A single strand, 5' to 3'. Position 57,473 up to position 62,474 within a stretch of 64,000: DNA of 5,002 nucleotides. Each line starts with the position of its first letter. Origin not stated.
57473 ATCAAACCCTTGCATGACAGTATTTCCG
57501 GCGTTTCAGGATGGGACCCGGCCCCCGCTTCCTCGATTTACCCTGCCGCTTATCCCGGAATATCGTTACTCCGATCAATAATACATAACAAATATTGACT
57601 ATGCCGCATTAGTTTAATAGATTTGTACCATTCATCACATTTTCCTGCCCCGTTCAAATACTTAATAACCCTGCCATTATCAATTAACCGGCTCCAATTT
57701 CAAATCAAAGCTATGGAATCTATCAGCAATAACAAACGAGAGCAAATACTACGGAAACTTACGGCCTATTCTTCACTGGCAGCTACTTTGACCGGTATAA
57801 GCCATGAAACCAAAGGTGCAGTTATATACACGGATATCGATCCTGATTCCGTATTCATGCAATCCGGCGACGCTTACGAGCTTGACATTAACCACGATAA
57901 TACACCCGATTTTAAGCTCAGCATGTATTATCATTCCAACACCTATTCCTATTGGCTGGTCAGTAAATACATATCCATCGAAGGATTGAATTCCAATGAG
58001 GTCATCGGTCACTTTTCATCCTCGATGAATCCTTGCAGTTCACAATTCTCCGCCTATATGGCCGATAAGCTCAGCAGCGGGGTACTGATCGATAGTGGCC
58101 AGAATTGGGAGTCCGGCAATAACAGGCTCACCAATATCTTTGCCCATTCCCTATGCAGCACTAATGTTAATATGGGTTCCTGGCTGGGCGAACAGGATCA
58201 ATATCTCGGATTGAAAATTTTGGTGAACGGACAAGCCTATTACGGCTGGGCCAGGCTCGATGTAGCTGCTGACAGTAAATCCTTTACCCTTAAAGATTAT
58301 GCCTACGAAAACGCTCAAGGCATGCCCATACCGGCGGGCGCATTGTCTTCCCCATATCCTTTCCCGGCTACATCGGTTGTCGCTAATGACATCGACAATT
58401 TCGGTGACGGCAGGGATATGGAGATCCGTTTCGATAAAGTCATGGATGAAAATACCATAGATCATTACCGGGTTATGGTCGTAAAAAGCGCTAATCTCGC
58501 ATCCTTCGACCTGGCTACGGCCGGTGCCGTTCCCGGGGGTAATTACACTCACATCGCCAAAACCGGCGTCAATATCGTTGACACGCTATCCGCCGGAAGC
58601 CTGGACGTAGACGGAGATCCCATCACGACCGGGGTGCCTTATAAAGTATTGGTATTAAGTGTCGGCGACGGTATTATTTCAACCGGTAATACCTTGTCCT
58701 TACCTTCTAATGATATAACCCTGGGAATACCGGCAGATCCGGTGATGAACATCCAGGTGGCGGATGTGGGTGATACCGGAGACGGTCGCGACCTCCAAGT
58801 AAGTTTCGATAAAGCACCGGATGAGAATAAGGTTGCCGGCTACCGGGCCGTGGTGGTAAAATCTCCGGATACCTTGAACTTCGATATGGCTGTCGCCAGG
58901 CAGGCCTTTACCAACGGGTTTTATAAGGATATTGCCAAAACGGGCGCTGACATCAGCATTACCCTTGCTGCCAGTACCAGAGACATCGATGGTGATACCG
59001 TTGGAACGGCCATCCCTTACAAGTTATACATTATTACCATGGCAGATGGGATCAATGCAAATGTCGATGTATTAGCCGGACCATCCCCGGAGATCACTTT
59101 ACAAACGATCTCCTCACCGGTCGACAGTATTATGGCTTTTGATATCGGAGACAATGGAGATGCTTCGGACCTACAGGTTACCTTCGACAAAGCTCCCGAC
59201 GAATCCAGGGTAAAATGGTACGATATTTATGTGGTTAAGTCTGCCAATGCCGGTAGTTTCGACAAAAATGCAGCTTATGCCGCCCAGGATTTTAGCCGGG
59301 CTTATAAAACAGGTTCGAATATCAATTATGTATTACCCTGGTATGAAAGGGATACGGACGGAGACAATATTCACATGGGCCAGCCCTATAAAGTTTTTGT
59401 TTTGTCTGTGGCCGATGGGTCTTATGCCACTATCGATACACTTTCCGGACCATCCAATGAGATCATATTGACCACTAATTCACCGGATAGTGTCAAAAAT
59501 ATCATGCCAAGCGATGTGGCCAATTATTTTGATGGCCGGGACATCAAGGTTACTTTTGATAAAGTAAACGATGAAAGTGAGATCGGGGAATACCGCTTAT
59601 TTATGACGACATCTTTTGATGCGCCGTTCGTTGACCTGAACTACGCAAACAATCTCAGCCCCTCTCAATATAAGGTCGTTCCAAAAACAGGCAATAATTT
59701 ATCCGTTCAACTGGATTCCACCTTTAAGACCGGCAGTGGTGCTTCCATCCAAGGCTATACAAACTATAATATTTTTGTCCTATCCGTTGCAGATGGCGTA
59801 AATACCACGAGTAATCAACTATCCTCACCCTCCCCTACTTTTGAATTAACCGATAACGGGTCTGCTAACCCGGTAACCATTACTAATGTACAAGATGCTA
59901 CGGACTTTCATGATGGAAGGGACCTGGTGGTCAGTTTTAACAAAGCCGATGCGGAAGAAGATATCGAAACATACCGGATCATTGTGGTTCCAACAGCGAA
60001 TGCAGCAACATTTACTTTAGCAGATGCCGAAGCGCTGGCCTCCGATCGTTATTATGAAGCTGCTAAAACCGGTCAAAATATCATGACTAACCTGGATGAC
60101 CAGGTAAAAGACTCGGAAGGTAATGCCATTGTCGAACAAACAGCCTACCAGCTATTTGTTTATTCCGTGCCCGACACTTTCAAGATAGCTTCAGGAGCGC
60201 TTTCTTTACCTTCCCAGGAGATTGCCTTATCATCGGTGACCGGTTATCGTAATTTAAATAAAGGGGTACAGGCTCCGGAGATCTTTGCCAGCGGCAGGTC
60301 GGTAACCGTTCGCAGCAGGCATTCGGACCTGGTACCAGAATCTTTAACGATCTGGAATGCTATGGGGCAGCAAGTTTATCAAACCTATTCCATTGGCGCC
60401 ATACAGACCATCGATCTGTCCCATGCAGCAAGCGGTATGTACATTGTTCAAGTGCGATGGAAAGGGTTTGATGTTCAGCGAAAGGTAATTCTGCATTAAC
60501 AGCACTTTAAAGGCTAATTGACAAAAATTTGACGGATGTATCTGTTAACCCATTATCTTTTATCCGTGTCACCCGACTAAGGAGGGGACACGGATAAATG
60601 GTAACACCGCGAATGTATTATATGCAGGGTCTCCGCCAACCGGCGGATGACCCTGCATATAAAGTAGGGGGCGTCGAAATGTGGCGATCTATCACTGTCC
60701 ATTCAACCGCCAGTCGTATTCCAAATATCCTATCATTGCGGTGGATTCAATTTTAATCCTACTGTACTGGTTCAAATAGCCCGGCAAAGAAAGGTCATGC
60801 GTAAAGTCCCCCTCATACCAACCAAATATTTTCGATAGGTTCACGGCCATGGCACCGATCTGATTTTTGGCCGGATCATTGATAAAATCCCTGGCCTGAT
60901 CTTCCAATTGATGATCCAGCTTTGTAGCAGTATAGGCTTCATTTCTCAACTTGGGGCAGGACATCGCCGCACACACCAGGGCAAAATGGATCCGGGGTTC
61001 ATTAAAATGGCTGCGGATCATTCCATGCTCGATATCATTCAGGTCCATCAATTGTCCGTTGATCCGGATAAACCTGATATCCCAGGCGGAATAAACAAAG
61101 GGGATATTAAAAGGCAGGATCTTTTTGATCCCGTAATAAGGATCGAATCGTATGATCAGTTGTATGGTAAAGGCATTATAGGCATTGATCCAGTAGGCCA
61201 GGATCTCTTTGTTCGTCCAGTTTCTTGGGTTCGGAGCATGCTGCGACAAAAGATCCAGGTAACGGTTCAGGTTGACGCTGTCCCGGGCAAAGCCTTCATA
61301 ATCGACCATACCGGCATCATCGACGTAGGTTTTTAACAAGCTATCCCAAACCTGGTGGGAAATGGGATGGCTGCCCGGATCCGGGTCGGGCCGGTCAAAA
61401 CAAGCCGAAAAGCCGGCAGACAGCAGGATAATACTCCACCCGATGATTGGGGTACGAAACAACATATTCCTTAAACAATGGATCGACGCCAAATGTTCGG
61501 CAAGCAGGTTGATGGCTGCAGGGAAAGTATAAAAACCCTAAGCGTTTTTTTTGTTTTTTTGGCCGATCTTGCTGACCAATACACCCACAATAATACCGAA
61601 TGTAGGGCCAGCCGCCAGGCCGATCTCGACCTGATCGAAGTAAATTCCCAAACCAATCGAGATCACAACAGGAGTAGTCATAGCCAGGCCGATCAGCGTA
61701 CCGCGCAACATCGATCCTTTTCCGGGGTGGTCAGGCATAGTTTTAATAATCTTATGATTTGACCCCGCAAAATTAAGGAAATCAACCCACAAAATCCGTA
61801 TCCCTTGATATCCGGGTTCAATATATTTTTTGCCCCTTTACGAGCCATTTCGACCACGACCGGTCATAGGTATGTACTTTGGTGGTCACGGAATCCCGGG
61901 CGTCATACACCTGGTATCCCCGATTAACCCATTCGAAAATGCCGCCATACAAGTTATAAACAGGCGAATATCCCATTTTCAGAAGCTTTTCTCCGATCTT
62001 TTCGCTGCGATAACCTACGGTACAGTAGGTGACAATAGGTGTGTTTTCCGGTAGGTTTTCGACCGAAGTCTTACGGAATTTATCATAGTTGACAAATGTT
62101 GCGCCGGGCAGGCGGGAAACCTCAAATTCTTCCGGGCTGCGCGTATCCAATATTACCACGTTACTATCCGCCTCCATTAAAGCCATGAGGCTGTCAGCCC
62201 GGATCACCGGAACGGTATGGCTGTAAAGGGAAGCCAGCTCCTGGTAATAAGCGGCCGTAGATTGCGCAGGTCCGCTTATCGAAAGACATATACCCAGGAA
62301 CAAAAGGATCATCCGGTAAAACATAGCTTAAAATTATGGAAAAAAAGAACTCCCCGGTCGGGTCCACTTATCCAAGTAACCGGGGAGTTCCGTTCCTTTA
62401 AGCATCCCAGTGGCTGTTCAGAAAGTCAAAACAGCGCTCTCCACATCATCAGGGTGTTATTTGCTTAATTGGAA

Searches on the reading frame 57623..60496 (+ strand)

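Call 18: search_protein_families(library=pfam, proteins=[window:57623-60496:+], max_evalue=0.001)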
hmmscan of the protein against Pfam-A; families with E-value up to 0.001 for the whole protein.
window:57623-60496:+ (958 aa): 2 families
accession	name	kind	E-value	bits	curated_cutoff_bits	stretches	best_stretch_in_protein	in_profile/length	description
PF23608.1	Ig_ILCR1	-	9.6e-09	35.8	27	0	513-548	15-49/114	ILCR1 Ig-like domain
PF18962.6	Por_Secre_tail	-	2.3e-05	25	27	1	902-956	18-74/75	Secretion system C-terminal sorting domain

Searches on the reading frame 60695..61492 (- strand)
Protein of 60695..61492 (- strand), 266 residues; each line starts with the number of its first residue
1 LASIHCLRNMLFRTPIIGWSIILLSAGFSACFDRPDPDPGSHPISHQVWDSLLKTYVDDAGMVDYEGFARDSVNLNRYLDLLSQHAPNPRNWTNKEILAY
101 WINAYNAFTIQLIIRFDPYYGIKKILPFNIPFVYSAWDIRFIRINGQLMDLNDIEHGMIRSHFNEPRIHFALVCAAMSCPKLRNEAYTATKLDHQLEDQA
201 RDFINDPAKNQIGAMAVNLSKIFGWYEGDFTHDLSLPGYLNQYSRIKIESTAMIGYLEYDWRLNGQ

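Call 4: search_protein_families(library=pfam, proteins=[window:60695-61492:-], max_evalue=1)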
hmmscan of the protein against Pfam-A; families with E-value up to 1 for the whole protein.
window:60695-61492:- (266 aa): 2 families
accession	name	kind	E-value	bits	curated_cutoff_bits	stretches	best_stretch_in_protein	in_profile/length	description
PF04784.19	DUF547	-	2.5e-30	105.5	27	1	90-204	2-125/125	Protein of unknown function, DUF547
PF18343.7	SH3_14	-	0.21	12.1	25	1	23-106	41-124/134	Dda helicase SH3 domain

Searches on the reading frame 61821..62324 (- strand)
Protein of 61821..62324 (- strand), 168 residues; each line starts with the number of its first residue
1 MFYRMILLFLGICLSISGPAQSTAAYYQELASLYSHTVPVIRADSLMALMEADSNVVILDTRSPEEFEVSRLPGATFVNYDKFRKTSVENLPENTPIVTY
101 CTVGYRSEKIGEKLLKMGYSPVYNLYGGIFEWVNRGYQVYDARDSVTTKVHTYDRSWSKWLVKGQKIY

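Call 48: search_protein_families(library=pfam, proteins=[window:61821-62324:-], max_evalue=0.01)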
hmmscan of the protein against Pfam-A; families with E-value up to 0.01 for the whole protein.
window:61821-62324:- (168 aa): 1 family
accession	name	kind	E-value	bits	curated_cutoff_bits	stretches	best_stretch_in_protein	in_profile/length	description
PF00581.25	Rhodanese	-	7.2e-18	65.3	22.2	1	44-134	3-101/102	Rhodanese-like domain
